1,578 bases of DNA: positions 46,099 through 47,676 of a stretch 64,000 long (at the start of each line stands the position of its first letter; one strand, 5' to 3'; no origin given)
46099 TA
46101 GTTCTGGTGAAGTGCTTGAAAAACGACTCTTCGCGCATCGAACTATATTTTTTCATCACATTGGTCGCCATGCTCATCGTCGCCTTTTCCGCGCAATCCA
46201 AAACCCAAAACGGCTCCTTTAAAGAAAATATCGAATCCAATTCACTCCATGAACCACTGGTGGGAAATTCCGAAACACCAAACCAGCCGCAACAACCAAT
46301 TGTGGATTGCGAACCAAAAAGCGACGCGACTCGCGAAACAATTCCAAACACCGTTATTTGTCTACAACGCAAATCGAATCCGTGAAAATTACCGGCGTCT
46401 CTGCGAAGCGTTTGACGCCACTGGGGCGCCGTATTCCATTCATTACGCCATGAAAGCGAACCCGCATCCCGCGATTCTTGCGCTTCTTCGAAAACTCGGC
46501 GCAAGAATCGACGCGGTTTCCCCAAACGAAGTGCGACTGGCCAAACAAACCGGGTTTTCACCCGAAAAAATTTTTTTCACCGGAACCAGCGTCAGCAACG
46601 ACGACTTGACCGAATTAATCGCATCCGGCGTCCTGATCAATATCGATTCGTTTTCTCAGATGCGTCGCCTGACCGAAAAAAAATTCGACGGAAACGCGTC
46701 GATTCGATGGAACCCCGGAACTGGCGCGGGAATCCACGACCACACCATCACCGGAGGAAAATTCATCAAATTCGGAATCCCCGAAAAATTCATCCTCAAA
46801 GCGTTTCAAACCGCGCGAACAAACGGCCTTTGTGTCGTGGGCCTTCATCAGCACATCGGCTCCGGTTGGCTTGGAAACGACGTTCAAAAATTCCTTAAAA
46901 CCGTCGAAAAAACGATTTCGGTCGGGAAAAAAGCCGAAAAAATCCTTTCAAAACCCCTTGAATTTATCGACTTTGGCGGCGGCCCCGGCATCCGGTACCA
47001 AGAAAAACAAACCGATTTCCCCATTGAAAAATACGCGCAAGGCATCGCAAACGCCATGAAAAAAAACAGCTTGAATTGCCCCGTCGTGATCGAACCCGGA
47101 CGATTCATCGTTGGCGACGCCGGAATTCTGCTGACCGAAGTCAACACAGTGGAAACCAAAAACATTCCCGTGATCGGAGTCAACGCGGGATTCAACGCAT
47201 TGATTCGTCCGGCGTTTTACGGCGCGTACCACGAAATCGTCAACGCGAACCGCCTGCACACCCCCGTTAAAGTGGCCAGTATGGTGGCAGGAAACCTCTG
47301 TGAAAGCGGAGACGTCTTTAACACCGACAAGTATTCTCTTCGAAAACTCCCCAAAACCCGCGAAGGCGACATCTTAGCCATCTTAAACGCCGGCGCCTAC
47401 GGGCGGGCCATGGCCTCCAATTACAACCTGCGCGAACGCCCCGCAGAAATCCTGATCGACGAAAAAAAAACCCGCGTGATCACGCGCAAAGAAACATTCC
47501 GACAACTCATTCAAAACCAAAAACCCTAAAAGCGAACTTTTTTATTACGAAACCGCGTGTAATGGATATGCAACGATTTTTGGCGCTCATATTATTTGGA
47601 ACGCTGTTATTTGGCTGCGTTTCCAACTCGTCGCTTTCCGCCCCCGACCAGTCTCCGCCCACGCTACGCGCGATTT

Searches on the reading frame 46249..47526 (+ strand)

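Call 14: search_protein_families(library=pfam, proteins=[window:46249-47526:+], max_evalue=0.1)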
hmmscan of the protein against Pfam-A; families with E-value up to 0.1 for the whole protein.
window:46249-47526:+ (426 aa): 3 families
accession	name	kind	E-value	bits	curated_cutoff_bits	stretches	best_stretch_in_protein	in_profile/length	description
PF02784.22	Orn_Arg_deC_N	-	1.1e-45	156.5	23.4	1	43-289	3-247/247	Pyridoxal-dependent decarboxylase, pyridoxal binding domain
PF00278.28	Orn_DAP_Arg_deC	-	7.9e-19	68.2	23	1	164-382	5-95/95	Pyridoxal-dependent decarboxylase, C-terminal sheet domain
PF05995.18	CDO_I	-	0.096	12.7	23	0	152-169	75-92/170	Cysteine dioxygenase type I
